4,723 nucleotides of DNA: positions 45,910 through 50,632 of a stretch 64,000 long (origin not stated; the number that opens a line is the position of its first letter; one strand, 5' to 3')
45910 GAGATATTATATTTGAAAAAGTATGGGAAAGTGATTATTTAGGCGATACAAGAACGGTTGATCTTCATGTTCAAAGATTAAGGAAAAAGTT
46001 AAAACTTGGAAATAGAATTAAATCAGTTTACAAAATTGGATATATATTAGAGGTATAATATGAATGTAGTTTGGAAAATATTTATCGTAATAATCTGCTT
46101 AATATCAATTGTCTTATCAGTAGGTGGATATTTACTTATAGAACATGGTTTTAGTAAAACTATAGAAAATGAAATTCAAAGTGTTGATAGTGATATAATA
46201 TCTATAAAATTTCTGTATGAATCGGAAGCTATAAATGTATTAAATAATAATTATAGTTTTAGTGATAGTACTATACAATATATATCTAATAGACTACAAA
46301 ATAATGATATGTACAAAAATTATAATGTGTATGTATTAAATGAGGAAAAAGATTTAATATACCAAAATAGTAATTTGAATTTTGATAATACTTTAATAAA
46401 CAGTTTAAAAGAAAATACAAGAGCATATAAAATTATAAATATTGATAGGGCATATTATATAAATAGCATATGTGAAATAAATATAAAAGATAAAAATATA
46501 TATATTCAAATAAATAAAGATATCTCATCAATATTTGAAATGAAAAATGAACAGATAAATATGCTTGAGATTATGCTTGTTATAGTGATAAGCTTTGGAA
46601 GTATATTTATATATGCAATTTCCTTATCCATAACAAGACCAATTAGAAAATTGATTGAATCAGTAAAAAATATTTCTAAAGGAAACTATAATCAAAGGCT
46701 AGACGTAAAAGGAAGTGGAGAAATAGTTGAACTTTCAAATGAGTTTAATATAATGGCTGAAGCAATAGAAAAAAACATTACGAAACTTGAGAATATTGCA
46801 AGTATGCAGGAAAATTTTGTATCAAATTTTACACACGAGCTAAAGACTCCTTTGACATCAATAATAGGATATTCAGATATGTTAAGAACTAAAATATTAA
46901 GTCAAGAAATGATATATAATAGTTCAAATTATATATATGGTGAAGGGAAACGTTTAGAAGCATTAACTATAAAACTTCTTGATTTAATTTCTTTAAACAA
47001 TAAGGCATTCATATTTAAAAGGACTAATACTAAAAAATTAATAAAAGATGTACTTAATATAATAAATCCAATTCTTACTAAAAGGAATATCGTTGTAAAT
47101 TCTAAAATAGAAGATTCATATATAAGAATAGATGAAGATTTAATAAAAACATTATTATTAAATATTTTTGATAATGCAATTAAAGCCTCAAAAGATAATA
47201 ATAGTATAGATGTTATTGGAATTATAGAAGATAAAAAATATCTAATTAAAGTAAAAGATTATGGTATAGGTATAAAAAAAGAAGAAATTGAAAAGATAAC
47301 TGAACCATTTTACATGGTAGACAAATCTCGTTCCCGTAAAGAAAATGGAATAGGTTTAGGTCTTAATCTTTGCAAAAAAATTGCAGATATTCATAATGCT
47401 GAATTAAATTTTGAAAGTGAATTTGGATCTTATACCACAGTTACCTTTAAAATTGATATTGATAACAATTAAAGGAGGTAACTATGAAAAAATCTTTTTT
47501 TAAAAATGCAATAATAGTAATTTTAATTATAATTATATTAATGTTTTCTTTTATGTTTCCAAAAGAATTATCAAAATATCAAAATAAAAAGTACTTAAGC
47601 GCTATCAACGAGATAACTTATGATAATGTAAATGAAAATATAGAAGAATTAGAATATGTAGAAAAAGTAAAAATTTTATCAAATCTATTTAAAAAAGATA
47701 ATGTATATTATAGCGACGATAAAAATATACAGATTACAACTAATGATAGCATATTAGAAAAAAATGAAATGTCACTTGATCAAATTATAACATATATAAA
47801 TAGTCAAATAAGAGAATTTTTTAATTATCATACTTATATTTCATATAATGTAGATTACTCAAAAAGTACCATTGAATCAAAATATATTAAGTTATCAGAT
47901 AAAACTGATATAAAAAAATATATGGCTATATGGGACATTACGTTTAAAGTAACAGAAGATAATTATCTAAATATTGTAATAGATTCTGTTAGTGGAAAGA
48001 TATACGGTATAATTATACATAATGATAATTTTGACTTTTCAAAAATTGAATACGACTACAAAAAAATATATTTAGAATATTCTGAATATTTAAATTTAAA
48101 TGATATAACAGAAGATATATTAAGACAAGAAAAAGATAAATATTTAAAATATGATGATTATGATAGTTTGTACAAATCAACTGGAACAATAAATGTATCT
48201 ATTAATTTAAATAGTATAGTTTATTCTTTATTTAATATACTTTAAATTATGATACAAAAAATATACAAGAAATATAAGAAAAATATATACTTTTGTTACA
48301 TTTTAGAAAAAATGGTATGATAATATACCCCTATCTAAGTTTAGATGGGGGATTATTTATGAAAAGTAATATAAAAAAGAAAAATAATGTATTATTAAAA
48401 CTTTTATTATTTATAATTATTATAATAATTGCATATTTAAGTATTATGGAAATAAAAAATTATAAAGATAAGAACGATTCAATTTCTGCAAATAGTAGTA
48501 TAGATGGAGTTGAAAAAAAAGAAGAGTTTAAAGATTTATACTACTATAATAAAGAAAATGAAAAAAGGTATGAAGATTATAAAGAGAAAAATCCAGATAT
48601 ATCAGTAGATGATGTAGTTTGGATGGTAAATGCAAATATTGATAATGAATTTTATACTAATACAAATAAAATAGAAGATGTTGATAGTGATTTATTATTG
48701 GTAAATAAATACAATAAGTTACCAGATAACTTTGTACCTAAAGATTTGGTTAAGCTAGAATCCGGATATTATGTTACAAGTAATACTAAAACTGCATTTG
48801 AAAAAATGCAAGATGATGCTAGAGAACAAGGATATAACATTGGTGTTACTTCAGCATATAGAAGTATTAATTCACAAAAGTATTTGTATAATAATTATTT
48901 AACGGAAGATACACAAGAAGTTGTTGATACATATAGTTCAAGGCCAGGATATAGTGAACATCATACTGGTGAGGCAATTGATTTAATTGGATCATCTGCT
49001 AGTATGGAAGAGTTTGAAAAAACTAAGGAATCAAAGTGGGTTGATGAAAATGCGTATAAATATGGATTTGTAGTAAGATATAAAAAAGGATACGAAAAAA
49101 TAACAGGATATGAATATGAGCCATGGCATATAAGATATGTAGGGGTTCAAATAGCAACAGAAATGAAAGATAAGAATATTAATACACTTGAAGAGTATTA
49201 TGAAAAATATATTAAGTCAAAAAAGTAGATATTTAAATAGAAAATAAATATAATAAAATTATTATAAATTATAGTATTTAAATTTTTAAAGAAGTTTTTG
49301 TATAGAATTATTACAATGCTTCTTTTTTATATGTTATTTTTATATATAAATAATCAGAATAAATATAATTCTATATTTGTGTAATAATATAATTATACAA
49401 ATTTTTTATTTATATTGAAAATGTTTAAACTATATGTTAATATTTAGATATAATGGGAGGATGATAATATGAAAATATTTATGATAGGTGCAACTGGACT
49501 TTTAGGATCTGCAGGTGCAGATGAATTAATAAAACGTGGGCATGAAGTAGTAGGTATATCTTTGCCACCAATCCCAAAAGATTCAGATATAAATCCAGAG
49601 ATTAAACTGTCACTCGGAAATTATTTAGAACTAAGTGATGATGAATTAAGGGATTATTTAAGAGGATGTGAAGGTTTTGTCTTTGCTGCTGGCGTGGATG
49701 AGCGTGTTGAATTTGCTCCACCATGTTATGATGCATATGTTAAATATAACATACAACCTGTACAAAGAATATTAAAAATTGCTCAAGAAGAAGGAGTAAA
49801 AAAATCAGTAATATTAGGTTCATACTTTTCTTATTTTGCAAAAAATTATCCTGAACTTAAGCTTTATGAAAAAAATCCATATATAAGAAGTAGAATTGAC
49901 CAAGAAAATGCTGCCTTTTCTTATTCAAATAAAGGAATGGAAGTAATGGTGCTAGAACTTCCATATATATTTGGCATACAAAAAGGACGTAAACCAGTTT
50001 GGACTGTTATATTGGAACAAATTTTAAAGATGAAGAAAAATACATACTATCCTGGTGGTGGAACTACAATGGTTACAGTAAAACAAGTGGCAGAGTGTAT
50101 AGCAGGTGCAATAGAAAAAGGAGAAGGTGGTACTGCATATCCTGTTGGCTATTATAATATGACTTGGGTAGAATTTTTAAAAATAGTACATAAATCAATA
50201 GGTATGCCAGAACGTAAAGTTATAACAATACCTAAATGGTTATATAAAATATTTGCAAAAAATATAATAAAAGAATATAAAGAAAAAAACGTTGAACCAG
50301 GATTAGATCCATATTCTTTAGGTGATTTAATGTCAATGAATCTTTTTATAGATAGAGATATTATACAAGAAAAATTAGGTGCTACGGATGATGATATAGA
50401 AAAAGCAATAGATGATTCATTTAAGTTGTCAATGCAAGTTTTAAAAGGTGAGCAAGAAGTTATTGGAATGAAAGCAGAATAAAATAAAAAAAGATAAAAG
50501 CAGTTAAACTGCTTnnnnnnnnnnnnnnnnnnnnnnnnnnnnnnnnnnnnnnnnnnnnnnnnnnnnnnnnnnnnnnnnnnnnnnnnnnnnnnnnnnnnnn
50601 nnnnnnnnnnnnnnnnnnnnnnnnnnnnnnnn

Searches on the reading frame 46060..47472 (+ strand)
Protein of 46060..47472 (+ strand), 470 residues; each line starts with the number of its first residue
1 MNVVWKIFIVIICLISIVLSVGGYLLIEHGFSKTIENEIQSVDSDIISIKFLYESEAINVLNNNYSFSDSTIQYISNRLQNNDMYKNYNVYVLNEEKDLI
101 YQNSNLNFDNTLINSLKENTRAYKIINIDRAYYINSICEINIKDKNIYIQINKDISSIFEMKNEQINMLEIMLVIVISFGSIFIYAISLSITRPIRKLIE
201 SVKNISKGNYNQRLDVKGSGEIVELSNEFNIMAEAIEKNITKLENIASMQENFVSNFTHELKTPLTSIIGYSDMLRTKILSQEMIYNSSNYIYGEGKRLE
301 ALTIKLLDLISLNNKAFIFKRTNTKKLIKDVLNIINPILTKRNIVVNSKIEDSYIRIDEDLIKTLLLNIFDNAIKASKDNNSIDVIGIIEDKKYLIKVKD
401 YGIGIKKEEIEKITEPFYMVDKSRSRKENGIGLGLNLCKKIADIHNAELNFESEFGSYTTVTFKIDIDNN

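Call 24: search_protein_families(library=pfam, proteins=[window:46060-47472:+], max_evalue=0.001)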
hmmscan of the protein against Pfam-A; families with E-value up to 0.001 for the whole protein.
window:46060-47472:+ (470 aa): 5 families
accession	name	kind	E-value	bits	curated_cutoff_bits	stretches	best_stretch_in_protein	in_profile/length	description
PF02518.31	HATPase_c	-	1.1e-21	77.7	26.4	1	358-467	2-109/111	Histidine kinase-, DNA gyrase B-, and HSP90-like ATPase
PF00672.30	HAMP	-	6.6e-13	49.2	25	1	187-237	2-52/53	HAMP domain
PF00512.31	HisKA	-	2.1e-11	44.1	26.9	1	250-312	2-63/66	His Kinase A (phospho-acceptor) domain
PF22610.1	CovS-like_HAMP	-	2.6e-05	24.5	27.4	1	195-236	11-52/57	Histidine kinase, HAMP domain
PF18947.5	HAMP_2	-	0.00069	20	24.3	0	191-237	20-66/67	HAMP domain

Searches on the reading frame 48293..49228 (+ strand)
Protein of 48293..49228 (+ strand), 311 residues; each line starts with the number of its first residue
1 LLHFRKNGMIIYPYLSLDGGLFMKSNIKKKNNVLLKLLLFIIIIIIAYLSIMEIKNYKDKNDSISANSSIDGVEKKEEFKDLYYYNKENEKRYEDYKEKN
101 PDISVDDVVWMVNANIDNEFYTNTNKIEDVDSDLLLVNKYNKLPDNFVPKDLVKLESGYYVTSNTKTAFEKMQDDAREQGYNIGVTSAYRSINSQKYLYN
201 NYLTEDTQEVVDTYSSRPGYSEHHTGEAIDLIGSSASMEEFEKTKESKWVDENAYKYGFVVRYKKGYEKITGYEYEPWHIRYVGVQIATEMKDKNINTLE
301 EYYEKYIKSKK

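Call 24: search_protein_families(library=pfam, proteins=[window:48293-49228:+], max_evalue=0.001)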
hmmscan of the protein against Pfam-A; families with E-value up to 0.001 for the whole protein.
window:48293-49228:+ (311 aa): 1 family
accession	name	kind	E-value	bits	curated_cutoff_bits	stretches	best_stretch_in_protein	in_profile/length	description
PF02557.22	VanY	-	2.4e-41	141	25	1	160-284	3-131/132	D-alanyl-D-alanine carboxypeptidase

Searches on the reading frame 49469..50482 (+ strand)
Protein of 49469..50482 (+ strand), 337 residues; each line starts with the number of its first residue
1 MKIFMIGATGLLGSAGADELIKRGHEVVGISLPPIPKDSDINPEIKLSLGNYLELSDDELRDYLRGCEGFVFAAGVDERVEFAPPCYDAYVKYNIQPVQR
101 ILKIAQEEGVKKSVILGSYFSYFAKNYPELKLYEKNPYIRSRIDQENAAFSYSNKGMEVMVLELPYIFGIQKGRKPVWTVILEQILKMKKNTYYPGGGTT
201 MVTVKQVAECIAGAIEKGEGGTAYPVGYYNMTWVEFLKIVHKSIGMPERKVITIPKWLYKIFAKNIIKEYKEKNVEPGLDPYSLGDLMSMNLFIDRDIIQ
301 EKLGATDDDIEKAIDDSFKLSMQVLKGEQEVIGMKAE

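Call 24: search_protein_families(library=pfam, proteins=[window:49469-50482:+], max_evalue=0.001)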
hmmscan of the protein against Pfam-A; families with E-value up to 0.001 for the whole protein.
window:49469-50482:+ (337 aa): 2 families
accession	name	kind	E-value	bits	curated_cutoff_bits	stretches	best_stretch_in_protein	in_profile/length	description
PF01370.27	Epimerase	-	1.5e-12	47.9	20.9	1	3-227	1-240/240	NAD dependent epimerase/dehydratase family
PF13460.12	NAD_binding_10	-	6.2e-06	26.6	27.2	1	7-141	1-123/184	NAD(P)H-binding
